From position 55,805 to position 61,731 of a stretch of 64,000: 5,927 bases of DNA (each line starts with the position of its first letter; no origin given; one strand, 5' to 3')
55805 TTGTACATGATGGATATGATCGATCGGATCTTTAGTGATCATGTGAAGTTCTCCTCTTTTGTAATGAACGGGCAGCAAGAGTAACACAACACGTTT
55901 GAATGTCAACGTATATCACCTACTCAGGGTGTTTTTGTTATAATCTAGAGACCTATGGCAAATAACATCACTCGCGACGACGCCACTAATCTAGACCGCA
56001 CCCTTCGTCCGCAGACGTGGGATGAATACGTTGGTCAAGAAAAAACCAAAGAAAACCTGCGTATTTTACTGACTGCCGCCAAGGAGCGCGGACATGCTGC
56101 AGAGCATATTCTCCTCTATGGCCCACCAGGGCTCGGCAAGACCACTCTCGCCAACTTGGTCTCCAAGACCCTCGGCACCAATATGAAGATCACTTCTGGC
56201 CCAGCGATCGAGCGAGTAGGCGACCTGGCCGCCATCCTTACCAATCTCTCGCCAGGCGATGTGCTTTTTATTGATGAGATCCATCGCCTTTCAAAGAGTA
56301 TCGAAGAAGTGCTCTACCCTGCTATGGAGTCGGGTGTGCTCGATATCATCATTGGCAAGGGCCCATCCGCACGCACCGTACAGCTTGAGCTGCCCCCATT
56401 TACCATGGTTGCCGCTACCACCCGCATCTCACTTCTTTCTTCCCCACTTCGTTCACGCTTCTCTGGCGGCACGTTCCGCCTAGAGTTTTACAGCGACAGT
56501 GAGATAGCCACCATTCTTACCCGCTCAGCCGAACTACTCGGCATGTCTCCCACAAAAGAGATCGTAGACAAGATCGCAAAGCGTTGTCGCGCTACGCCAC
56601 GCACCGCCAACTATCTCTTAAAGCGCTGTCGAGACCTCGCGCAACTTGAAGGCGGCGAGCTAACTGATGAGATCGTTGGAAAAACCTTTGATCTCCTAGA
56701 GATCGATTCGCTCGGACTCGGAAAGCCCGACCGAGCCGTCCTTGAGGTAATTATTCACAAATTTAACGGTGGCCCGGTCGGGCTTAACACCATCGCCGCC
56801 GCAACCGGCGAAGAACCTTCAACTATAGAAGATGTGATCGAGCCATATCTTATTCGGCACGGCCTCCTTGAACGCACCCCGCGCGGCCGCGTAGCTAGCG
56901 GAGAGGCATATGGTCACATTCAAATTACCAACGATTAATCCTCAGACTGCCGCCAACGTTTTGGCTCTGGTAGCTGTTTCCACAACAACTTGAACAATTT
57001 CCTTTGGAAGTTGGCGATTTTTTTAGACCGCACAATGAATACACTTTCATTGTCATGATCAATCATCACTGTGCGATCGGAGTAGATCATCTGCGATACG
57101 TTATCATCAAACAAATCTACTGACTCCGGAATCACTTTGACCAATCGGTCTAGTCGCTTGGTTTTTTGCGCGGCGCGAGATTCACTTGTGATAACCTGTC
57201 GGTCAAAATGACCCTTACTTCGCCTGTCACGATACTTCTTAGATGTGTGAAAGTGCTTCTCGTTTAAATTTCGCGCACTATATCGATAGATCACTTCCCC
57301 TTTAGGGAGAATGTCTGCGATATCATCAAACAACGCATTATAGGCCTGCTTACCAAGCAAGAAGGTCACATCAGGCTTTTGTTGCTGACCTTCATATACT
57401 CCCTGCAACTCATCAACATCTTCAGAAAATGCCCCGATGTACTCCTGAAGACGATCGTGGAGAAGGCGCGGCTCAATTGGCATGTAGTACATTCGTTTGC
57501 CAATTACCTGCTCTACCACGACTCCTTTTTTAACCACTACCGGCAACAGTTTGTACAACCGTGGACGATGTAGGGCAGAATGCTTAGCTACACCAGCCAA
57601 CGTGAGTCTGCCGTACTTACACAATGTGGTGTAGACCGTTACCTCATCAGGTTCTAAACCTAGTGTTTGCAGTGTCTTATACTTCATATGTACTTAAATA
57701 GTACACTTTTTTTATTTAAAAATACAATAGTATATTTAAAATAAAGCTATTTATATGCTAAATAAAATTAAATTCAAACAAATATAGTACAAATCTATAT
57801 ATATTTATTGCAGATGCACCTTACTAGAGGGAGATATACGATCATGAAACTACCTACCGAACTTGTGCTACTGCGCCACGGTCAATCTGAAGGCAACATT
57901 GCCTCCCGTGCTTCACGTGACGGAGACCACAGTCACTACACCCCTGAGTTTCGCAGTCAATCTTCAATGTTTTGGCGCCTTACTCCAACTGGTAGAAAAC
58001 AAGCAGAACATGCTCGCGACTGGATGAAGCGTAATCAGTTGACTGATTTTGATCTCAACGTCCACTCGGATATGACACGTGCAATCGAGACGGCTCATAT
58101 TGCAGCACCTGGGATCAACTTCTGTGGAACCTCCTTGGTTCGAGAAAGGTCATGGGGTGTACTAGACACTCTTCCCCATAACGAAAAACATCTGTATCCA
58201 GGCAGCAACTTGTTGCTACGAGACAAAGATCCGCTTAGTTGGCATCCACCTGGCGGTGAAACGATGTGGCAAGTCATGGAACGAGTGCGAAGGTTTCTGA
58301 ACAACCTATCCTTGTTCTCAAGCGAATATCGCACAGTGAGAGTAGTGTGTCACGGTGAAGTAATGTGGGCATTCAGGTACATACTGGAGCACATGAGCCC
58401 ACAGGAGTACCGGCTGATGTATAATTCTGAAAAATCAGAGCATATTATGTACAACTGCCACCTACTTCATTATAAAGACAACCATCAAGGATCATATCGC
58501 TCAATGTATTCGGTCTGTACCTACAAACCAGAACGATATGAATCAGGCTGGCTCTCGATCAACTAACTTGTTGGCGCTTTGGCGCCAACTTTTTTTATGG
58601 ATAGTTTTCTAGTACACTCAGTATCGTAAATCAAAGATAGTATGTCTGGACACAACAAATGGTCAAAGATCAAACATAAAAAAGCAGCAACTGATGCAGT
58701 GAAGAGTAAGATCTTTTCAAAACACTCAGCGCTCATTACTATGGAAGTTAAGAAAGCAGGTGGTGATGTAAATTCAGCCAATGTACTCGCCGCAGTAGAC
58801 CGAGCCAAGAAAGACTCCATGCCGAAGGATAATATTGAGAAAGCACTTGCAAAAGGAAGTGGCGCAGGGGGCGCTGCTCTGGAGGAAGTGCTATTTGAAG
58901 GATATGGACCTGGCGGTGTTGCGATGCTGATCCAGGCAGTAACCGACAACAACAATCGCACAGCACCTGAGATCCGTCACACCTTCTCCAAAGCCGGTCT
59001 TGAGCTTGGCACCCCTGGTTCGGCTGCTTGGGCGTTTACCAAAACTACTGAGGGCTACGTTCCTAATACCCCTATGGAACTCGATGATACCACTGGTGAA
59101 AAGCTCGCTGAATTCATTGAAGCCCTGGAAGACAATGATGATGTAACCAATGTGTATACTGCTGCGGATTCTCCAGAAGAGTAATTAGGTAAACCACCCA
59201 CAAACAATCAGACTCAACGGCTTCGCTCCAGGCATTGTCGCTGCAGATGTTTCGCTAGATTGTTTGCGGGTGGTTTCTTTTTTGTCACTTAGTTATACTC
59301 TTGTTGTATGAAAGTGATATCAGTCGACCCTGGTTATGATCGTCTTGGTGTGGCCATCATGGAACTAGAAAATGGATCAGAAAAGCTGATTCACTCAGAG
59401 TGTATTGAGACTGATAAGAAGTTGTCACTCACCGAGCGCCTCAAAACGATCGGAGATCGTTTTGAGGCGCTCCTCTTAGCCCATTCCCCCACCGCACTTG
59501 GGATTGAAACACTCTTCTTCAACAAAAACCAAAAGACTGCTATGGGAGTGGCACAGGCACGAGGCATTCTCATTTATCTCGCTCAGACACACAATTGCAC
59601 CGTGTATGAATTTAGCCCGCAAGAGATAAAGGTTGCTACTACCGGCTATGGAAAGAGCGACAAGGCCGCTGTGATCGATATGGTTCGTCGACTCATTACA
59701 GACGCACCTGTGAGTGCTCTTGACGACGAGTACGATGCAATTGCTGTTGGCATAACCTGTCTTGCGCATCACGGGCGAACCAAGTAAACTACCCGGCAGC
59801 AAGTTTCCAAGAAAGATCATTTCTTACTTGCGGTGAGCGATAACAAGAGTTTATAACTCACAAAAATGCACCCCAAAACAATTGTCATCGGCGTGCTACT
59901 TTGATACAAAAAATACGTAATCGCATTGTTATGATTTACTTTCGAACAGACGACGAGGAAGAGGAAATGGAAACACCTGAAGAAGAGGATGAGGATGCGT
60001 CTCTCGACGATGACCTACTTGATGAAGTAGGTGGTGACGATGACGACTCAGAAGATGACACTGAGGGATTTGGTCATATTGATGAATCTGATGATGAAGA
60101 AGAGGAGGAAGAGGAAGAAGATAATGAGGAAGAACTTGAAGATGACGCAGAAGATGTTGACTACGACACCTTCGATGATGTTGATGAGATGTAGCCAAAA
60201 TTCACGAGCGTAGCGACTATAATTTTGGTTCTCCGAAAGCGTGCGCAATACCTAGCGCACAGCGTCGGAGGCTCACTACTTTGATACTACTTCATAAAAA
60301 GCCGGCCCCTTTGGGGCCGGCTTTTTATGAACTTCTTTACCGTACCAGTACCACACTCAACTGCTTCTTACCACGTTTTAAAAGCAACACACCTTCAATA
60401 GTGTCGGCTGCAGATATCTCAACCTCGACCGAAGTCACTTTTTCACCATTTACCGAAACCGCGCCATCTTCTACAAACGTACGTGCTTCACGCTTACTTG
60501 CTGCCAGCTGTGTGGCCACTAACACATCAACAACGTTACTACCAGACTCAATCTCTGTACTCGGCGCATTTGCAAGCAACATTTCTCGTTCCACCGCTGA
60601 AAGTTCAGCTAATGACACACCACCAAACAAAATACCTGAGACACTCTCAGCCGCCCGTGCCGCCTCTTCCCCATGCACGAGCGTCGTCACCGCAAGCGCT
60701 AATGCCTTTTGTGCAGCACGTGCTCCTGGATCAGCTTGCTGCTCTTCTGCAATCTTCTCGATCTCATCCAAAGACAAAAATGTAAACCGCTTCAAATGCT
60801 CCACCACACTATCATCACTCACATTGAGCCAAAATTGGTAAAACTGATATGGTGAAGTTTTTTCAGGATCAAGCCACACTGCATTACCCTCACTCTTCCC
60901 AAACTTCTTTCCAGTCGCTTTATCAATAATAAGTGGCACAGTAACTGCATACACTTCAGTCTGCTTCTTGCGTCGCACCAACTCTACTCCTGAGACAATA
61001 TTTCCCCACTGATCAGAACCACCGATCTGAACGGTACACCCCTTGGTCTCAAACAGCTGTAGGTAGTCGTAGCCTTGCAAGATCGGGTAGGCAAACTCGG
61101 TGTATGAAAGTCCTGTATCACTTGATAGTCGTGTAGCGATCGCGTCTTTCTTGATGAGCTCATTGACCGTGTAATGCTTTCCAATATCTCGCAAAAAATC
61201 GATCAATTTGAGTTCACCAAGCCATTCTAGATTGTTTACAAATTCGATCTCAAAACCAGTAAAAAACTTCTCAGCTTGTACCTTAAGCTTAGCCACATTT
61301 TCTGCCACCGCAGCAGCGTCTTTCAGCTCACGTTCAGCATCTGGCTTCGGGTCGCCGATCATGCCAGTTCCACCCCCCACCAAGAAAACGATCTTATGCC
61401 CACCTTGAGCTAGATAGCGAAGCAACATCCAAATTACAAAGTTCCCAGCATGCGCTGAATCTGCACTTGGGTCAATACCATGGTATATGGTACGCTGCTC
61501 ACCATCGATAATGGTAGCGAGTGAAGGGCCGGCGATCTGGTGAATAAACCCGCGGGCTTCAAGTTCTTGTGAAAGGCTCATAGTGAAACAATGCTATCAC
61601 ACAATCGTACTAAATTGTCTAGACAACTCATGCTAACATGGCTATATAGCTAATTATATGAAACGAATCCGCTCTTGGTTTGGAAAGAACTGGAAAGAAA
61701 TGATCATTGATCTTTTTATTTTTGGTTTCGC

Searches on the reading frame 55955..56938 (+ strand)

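Call 59: search_protein_families(library=pfam, proteins=[window:55955-56938:+], max_evalue=0.00001)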
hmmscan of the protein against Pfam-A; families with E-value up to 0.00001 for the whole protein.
window:55955-56938:+ (327 aa): 8 families
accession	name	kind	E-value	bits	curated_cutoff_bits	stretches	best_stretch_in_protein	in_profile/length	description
PF05496.18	RuvB_N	-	1.4e-71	239.8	27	1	17-170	1-154/159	Holliday junction DNA helicase RuvB P-loop domain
PF05491.19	RuvB_C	-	3.7e-23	81.7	24.7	1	253-322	2-71/72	RuvB C-terminal winged helix domain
PF00004.35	AAA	-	9.8e-19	68.5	21.2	1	52-170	1-124/131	ATPase family associated with various cellular activities (AAA)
PF17864.7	AAA_lid_4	-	2.6e-17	62.8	27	1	179-251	1-74/74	RuvB AAA lid domain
PF07728.20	AAA_5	-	4.2e-10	40.2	22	1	51-169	1-139/139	AAA domain (dynein-related subfamily)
PF06068.19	TIP49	-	3.3e-08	33.5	23.8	1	21-80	22-81/347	TIP49 P-loop domain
PF13191.12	AAA_16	-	9.5e-07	29.9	32.6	0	26-84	3-60/167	AAA ATPase domain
PF01078.27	Mg_chelatase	-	4.5e-06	26.7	20.3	0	26-73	6-46/207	Magnesium chelatase, subunit ChlI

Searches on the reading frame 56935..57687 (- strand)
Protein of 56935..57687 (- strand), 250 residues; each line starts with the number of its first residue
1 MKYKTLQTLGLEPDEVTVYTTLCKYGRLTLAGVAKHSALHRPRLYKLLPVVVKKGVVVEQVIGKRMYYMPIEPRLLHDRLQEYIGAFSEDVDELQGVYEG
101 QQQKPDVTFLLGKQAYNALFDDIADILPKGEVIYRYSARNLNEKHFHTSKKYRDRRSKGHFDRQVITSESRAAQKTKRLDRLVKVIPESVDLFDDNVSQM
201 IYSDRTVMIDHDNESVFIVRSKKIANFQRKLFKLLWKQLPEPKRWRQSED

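Call 59: search_protein_families(library=pfam, proteins=[window:56935-57687:-], max_evalue=0.00001)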
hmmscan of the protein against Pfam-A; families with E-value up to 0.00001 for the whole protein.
window:56935-57687:- (250 aa): 1 family
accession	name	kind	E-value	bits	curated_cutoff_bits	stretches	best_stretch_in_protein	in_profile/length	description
PF01978.25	TrmB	-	1.1e-10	41.6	25.6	1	6-73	1-67/68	Sugar-specific transcriptional regulator TrmB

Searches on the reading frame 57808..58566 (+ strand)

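Call 59: search_protein_families(library=pfam, proteins=[window:57808-58566:+], max_evalue=0.00001)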
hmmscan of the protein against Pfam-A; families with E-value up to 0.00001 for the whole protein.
window:57808-58566:+ (252 aa): 1 family
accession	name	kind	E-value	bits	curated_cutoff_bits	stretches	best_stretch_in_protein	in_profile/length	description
PF00300.27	His_Phos_1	-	1.5e-23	83.9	21.7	1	19-204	1-169/194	Histidine phosphatase superfamily (branch 1)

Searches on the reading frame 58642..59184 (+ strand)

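Call 59: search_protein_families(library=pfam, proteins=[window:58642-59184:+], max_evalue=0.00001)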
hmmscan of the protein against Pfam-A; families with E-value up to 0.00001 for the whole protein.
window:58642-59184:+ (180 aa): 2 families
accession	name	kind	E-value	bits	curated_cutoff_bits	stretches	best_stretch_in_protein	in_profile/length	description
PF01709.26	Transcrip_reg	-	7.9e-30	104.1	27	2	80-135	1-56/160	TACO1/YebC second and third domain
PF20772.2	TACO1_YebC_N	-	1.2e-21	77.4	36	1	5-74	1-72/73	TACO1/YebC protein N-terminal domain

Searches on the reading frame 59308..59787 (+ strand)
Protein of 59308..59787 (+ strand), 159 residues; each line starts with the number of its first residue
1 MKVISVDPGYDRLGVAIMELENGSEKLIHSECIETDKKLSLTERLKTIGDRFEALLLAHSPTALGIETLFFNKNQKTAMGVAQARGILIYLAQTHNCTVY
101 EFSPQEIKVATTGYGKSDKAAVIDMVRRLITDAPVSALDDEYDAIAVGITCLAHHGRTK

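Call 59: search_protein_families(library=pfam, proteins=[window:59308-59787:+], max_evalue=0.00001)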
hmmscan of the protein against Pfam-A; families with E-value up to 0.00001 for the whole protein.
window:59308-59787:+ (159 aa): 1 family
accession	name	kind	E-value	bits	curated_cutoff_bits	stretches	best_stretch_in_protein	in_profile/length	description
PF02075.23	RuvC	-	2.3e-31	109.1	22.2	1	3-150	1-147/148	Crossover junction endodeoxyribonuclease RuvC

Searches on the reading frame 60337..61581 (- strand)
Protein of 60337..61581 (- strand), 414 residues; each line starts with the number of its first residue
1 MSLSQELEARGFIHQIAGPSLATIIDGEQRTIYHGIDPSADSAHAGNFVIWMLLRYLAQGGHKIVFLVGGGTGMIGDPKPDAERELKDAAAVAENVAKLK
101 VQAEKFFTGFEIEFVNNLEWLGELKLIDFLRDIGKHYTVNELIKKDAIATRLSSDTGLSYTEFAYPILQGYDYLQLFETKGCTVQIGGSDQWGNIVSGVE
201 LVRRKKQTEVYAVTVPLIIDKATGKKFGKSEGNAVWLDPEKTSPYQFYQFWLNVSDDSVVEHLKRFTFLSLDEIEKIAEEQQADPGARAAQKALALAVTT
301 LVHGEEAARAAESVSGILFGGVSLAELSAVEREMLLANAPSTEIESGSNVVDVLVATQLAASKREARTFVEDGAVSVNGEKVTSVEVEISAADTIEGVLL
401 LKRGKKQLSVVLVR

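Call 59: search_protein_families(library=pfam, proteins=[window:60337-61581:-], max_evalue=0.00001)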
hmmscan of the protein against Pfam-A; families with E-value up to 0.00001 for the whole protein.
window:60337-61581:- (414 aa): 3 families
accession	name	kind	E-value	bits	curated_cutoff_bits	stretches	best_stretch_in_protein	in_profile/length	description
PF00579.31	tRNA-synt_1b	-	3.2e-76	256.9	21.1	1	29-317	5-289/292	tRNA synthetases class I (W and Y)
PF22421.1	SYY_C-terminal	-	7.4e-20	71.1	27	1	334-409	4-81/83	Tyrosine--tRNA ligase SYY-like C-terminal domain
PF01479.30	S4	-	4.1e-08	33.3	22.8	1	352-395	4-48/48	S4 domain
